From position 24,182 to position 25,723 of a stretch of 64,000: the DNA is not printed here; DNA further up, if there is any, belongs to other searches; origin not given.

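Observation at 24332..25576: Histidine kinase with a plant-type ethylene-binding domain (ETR1-like 3-TM Cu-binding sensor)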

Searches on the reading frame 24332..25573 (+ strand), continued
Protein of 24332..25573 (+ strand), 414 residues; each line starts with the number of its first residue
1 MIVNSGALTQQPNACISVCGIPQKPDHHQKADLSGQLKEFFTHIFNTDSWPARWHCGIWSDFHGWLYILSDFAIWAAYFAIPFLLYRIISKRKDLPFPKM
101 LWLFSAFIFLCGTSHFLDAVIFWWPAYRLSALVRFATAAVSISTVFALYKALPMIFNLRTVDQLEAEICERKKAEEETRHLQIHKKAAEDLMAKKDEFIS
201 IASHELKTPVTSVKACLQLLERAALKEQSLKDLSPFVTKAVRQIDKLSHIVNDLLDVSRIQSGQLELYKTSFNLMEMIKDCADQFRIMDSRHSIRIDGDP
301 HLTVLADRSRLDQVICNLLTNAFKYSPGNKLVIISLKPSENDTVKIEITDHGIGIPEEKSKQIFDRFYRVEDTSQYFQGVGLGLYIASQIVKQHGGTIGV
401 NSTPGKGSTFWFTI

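Call 22: find_encoding_contigs(protein=window:24332-25573:+, flank=10000, max_places=6)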
Protein window:24332-25573:+ (414 aa): 1 contig read that carries it; 1 place shown.
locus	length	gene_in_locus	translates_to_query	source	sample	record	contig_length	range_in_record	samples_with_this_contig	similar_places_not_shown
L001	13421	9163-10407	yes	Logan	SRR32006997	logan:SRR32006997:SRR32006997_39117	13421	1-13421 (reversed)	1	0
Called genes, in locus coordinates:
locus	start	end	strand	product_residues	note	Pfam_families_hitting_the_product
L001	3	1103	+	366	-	?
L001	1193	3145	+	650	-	PF00122:E1-E2_ATPase, PF00702:Hydrolase, PF08282:Hydrolase_3 (weak)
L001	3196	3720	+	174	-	PF02669:KdpC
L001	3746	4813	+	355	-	PF07642:BBP2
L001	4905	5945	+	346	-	PF02702:KdpD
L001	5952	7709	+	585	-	PF12729:4HB_MCP_1 (weak), PF00672:HAMP, PF00989:PAS (weak), PF00512:HisKA, PF02518:HATPase_c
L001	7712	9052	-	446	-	PF00072:Response_reg, PF00158:Sigma54_activat, PF14532:Sigma54_activ_2, PF25601:AAA_lid_14, PF02954:HTH_8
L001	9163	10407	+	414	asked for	PF25487:ETR1_N, PF00512:HisKA, PF02518:HATPase_c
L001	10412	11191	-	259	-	PF22252:PNGase_F-II_N, PF09697:Porph_ging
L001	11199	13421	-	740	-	?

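Call 34: search_protein_families(library=pfam, alignment_id=A3, max_evalue=0.001)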
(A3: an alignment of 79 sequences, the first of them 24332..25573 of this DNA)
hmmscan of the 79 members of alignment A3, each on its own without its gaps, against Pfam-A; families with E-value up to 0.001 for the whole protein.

A. member 1, window:24332-25573:+ (414 aa): 3 families
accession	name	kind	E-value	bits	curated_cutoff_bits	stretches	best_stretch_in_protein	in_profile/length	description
PF25487.1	ETR1_N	-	2.3e-32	111.6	27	1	63-157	2-96/97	Ethylene receptor 1-like, N-terminal domain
PF02518.31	HATPase_c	-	8.2e-30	103.9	26.4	1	307-414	2-107/111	Histidine kinase-, DNA gyrase B-, and HSP90-like ATPase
PF00512.31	HisKA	-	2.1e-15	56.9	26.9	1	195-263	2-66/66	His Kinase A (phospho-acceptor) domain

B. families by the number of members that match (of 79 scanned): 15 families
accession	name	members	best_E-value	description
PF25487.1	ETR1_N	79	2.4e-34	Ethylene receptor 1-like, N-terminal domain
PF02518.31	HATPase_c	78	1.6e-31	Histidine kinase-, DNA gyrase B-, and HSP90-like ATPase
PF08447.18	PAS_3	38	2.5e-30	PAS fold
PF13426.13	PAS_9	37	9.6e-19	PAS domain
PF00512.31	HisKA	32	6.4e-23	His Kinase A (phospho-acceptor) domain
PF08448.16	PAS_4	8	4.7e-14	PAS fold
PF13589.12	HATPase_c_3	8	1.4e-06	Histidine kinase-, DNA gyrase B-, and HSP90-like ATPase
PF00989.32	PAS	7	7e-11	PAS fold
PF13858.11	DUF4199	7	3.5e-05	Protein of unknown function (DUF4199)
PF14501.12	HATPase_c_5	4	0.00038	GHKL domain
PF00072.30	Response_reg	1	3.9e-27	Response regulator receiver domain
PF24820.1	Diguanyl_cycl_sensor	1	4.6e-07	Diguanylate cyclase-like sensor domain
PF13188.13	PAS_8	1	9.2e-07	PAS domain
PF13581.12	HATPase_c_2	1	0.00027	Histidine kinase-like ATPase domain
PF12089.13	DUF3566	1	0.00092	Transmembrane domain of unknown function (DUF3566)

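Call 46: find_encoding_contigs(protein=P0004, flank=9000, max_places=1)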
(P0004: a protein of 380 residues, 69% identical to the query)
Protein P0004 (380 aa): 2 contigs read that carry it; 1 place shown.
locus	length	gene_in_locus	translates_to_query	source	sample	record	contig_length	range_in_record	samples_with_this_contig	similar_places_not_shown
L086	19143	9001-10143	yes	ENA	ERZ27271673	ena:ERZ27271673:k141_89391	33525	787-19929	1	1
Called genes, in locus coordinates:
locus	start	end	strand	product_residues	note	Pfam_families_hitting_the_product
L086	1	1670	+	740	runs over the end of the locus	PF13620:CarboxypepD_reg, PF13715:CarbopepD_reg_2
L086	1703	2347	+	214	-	-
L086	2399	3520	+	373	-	PF06580:His_kinase, PF02518:HATPase_c (weak)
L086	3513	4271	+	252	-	PF00072:Response_reg, PF04397:LytTR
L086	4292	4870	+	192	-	PF06736:TMEM175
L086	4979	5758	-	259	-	PF01569:PAP2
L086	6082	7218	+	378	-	PF13506:Glyco_transf_21, PF00535:Glycos_transf_2, PF10111:Glyco_tranf_2_2 (weak), PF13641:Glyco_tranf_2_3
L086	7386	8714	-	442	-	PF00072:Response_reg, PF00158:Sigma54_activat, PF14532:Sigma54_activ_2, PF25601:AAA_lid_14, PF02954:HTH_8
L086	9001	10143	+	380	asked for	PF25487:ETR1_N, PF00512:HisKA, PF02518:HATPase_c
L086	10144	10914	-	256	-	PF22252:PNGase_F-II_N (weak), PF09697:Porph_ging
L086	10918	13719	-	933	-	PF13620:CarboxypepD_reg (weak), PF14905:OMP_b-brl_3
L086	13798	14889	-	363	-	PF00515:TPR_1 (faint), PF07719:TPR_2 (faint), PF12895:ANAPC3 (faint), PF13181:TPR_8 (faint), PF13414:TPR_11 (faint), PF13424:TPR_12 (faint), PF14559:TPR_19 (weak), PF13432:TPR_16, +3 more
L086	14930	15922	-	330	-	PF00135:COesterase, PF20434:BD-FAE, PF07859:Abhydrolase_3, PF00326:Peptidase_S9 (faint)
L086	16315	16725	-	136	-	PF02566:OsmC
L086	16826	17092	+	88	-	PF03083:MtN3_slv, PF04193:PQ-loop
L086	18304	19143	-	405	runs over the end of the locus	PF00232:Glyco_hydro_1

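Call 78: search_protein_families(library=pfam, alignment_id=A9, max_evalue=0.0001)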
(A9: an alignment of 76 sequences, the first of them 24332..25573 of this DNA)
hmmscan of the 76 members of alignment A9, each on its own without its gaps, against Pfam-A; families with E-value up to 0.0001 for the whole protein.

A. member 1, window:24332-25573:+ (414 aa): 3 families
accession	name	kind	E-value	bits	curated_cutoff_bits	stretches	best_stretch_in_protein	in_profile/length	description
PF25487.1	ETR1_N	-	2.3e-32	111.6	27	1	63-157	2-96/97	Ethylene receptor 1-like, N-terminal domain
PF02518.31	HATPase_c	-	8.2e-30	103.9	26.4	1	307-414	2-107/111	Histidine kinase-, DNA gyrase B-, and HSP90-like ATPase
PF00512.31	HisKA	-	2.1e-15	56.9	26.9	1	195-263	2-66/66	His Kinase A (phospho-acceptor) domain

B. families by the number of members that match (of 76 scanned): 26 families (the first 25 are shown)
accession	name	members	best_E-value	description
PF25487.1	ETR1_N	76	3.6e-39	Ethylene receptor 1-like, N-terminal domain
PF02518.31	HATPase_c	55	1.6e-31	Histidine kinase-, DNA gyrase B-, and HSP90-like ATPase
PF00512.31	HisKA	48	3.6e-22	His Kinase A (phospho-acceptor) domain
PF13426.13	PAS_9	43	9.9e-85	PAS domain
PF00989.32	PAS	42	3.1e-84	PAS fold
PF08448.16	PAS_4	41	1.1e-71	PAS fold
PF08447.18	PAS_3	40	7.1e-75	PAS fold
PF13188.13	PAS_8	32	1.7e-40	PAS domain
PF24820.1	Diguanyl_cycl_sensor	14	2.8e-18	Diguanylate cyclase-like sensor domain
PF00072.30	Response_reg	8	9.4e-24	Response regulator receiver domain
PF12860.13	PAS_7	8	1.1e-13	PAS fold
PF13581.12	HATPase_c_2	6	2.2e-07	Histidine kinase-like ATPase domain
PF14501.12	HATPase_c_5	5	5.3e-11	GHKL domain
PF13596.12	PAS_10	3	7.5e-10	PAS domain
PF14598.12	PAS_11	3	1.4e-05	PAS domain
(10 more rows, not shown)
